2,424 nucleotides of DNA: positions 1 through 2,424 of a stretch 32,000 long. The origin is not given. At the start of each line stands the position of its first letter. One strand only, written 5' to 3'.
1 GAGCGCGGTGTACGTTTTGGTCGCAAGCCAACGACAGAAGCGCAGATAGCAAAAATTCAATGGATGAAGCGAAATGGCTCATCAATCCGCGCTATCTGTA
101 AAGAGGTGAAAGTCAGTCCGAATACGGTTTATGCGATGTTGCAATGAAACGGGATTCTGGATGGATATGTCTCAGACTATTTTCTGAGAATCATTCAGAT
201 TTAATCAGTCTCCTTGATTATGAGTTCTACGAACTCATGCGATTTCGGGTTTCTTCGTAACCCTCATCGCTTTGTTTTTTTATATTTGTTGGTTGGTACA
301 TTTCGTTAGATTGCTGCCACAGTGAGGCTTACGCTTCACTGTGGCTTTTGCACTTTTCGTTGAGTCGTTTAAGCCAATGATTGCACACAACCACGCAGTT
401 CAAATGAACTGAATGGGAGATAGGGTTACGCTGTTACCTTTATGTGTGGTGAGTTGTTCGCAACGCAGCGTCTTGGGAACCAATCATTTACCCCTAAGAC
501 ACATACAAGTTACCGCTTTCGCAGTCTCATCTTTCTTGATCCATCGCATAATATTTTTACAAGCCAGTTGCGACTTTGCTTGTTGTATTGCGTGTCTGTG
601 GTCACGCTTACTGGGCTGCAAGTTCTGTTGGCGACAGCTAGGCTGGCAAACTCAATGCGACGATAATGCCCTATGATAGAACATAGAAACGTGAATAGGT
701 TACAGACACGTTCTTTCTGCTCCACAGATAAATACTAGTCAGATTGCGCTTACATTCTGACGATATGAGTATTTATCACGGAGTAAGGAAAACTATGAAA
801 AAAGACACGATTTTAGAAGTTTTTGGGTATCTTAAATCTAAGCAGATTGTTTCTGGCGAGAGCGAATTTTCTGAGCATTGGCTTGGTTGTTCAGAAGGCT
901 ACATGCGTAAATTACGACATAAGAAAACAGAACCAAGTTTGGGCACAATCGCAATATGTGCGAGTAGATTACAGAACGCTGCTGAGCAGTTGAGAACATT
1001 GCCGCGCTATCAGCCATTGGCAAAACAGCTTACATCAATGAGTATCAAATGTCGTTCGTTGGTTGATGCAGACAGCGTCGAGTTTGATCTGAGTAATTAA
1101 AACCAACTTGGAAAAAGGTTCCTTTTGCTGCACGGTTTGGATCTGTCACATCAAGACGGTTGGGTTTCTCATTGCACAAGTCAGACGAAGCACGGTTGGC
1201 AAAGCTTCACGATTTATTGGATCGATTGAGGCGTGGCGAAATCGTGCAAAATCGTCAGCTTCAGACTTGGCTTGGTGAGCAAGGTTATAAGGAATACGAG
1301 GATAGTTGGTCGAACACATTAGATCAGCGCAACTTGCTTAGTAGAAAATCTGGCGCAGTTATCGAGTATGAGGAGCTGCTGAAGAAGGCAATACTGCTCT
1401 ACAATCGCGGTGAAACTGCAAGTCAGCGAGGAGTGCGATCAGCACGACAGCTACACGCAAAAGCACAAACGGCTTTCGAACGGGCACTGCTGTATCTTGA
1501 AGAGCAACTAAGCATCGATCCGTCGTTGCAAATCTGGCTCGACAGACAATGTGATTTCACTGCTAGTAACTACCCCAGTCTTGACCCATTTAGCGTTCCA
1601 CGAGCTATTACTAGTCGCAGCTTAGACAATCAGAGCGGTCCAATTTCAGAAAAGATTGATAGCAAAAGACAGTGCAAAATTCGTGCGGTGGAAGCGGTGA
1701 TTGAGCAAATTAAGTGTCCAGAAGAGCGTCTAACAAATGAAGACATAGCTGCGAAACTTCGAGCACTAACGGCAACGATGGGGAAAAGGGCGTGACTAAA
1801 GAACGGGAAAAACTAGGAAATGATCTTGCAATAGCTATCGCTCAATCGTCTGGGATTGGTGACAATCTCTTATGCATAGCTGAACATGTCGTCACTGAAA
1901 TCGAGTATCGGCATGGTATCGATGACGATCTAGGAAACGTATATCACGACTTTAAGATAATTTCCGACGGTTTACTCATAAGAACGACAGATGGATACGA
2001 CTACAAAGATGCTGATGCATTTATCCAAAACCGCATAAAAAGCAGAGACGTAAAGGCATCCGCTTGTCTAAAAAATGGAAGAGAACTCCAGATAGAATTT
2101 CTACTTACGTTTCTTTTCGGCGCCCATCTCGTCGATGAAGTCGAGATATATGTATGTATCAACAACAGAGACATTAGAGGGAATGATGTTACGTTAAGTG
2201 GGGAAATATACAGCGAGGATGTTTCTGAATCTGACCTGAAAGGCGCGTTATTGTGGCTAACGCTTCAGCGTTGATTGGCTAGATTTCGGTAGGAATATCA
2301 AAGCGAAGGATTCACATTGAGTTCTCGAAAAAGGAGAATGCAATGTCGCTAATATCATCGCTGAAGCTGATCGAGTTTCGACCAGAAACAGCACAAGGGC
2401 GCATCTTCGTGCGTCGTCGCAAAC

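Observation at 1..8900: Two related integrative elements apparently stacked in tandem at one att site, ending exactly at a compositional break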

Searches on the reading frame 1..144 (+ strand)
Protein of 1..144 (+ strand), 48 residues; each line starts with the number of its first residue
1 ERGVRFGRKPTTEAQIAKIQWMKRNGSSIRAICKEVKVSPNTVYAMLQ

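Call 73: search_protein_families(library=pfam, proteins=[window:1-144:+], max_evalue=0.01)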
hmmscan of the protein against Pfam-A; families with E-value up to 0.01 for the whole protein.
window:1-144:+ (48 aa): 5 families
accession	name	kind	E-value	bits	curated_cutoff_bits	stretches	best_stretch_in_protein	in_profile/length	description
PF02796.21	HTH_7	-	1.4e-07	32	23.8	1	7-44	1-39/45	Helix-turn-helix domain of resolvase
PF13384.12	HTH_23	-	6.1e-05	23.2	24.6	1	12-46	3-37/50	Homeodomain-like domain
PF13936.12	HTH_38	-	0.00014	21.9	27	1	15-44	9-38/44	Helix-turn-helix domain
PF13542.12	HTH_Tnp_ISL3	-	0.00069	19.5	27.4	1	16-47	17-47/51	Helix-turn-helix domain of transposase family ISL3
PF13518.12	HTH_28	-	0.0034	17.9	25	1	19-45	6-31/52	Helix-turn-helix domain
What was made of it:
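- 1..147 (+): Element 1: C-terminal HTH of a serine recombinase (resolvase). The gene runs off the left edge of the window. Pfam HTH_7, E 1.4e-7 (call 73).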

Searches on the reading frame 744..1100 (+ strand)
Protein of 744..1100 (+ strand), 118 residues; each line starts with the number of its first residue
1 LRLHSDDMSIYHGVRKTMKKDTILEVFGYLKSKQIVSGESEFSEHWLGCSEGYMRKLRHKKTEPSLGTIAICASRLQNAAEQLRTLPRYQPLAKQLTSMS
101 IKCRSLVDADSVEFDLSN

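Call 8: search_protein_families(library=pfam, proteins=[window:744-1100:+], max_evalue=0.01)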
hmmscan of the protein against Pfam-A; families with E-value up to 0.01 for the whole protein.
window:744-1100:+ (118 aa): 1 family
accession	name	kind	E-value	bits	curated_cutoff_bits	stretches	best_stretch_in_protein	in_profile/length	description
PF20331.3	DUF6626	-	7.1e-22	78.1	27.3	1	25-110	3-90/96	Family of unknown function (DUF6626)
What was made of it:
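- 744..1100 (+): Element 1: DUF6626 gene. The likely start is 795, giving 101 aa. Pfam PF20331, E 7e-22 (call 8).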

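Call 19: search_protein_families(library=phrogs, proteins=[window:744-1100:+], max_evalue=0.01)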
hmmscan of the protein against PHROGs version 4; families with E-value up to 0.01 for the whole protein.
window:744-1100:+ (118 aa): 1 family
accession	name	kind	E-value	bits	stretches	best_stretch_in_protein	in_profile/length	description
phrog_33694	-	unknown function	3.6e-06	28.2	1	23-80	3-60/97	-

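Call 20: search_protein_families(library=ncbifam, proteins=[window:744-1100:+], max_evalue=0.01)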
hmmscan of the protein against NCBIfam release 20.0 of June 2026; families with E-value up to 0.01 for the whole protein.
window:744-1100:+ (118 aa): 0 families

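Call 70: find_encoding_contigs(protein=window:795-1100:+, flank=10000, max_places=10)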
Protein window:795-1100:+ (101 aa): 2 contigs read that carry it; 2 places shown.
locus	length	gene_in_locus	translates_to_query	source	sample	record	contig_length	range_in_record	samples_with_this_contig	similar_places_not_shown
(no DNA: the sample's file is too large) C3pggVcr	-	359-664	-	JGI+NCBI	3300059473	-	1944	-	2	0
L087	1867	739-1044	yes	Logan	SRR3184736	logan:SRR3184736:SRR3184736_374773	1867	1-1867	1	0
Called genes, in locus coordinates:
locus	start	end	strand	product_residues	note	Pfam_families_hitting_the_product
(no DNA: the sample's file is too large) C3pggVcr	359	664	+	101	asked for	PF20331:DUF6626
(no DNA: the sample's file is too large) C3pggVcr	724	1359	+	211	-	-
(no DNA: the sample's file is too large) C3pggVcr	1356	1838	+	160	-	-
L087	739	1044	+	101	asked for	PF20331:DUF6626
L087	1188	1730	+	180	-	-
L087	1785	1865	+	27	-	?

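Call 72: search_protein_families(library=padloc, proteins=[window:744-1100:+], max_evalue=0.01)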
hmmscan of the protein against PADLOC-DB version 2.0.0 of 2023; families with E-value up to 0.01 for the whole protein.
window:744-1100:+ (118 aa): 0 families

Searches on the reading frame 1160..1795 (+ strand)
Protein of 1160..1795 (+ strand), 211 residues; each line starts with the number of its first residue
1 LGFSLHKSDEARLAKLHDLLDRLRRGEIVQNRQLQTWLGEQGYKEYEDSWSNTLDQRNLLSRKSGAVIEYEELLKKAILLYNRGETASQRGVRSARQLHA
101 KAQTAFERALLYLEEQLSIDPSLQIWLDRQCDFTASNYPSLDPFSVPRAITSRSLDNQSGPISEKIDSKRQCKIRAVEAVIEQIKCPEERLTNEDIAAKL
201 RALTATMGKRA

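Call 8: search_protein_families(library=pfam, proteins=[window:1160-1795:+], max_evalue=0.01)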
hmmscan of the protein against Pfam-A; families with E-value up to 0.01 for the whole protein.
window:1160-1795:+ (211 aa): 0 families

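Call 15: find_encoding_contigs(protein=window:1160-1795:+, flank=10000, max_places=10)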
Protein window:1160-1795:+ (211 aa): 3 contigs read that carry it; 3 places shown.
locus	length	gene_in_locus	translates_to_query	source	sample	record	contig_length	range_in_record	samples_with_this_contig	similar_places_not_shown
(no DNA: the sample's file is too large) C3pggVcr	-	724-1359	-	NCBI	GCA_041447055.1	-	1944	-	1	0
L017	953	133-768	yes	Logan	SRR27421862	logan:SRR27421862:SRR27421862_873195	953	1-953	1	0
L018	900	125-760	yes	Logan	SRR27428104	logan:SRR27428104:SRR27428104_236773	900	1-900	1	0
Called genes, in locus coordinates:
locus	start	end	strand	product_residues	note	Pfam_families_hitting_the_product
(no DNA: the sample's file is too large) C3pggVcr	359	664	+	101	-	PF20331:DUF6626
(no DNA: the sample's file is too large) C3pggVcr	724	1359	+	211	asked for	-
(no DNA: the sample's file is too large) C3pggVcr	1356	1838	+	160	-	-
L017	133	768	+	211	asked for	-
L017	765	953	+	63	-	?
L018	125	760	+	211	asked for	-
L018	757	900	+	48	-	?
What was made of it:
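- A short-read assembly holding element 1 genes (GCA_041447055.1) has them on a 1944-bp contig that ends about 100 bp into the repeat (call 15).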

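Call 19: search_protein_families(library=phrogs, proteins=[window:1160-1795:+], max_evalue=0.01)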
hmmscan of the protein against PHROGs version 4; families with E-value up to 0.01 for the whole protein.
window:1160-1795:+ (211 aa): 0 families

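Call 20: search_protein_families(library=ncbifam, proteins=[window:1160-1795:+], max_evalue=0.01)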
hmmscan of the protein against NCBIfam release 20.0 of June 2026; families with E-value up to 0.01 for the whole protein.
window:1160-1795:+ (211 aa): 0 families

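Call 72: search_protein_families(library=padloc, proteins=[window:1160-1795:+], max_evalue=0.01)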
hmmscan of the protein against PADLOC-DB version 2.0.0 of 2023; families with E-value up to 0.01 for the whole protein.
window:1160-1795:+ (211 aa): 0 families
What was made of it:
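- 1160..2274 (+): Element 1: two genes of unknown function (211 aa at 1160-1795; 160 aa at 1792-2274). Both are absent from element 2. No hit in Pfam, PHROGs, NCBIfam or PADLOC (calls 8, 19, 20, 72).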

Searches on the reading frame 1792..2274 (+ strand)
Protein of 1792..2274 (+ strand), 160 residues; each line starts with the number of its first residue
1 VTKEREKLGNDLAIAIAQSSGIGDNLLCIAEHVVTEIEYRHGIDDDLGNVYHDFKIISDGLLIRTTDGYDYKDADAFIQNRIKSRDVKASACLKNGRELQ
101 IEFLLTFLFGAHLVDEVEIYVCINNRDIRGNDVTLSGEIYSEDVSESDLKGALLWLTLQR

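Call 8: search_protein_families(library=pfam, proteins=[window:1792-2274:+], max_evalue=0.01)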
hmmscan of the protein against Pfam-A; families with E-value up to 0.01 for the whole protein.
window:1792-2274:+ (160 aa): 0 families

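Call 19: search_protein_families(library=phrogs, proteins=[window:1792-2274:+], max_evalue=0.01)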
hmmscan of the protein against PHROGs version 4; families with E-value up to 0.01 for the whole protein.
window:1792-2274:+ (160 aa): 0 families

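Call 20: search_protein_families(library=ncbifam, proteins=[window:1792-2274:+], max_evalue=0.01)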
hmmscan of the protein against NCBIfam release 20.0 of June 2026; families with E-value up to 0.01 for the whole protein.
window:1792-2274:+ (160 aa): 0 families

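Call 71: find_encoding_contigs(protein=window:1792-2274:+, flank=10000, max_places=10)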
Protein window:1792-2274:+ (160 aa): 1 contig read that carries it; 1 place shown.
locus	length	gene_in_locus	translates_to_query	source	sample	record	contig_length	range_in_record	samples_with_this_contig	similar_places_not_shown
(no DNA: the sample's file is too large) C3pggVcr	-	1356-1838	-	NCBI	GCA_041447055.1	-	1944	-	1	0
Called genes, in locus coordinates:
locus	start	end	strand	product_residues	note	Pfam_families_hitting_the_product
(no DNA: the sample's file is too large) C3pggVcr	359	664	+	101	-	PF20331:DUF6626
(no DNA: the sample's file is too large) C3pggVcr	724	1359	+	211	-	-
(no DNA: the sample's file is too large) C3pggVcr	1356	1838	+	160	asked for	-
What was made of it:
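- Tried and rejected: Element 1's left end could not be recovered (calls 15, 70, 71).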

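Call 72: search_protein_families(library=padloc, proteins=[window:1792-2274:+], max_evalue=0.01)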
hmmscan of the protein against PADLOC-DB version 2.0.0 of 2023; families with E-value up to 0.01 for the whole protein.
window:1792-2274:+ (160 aa): 0 families
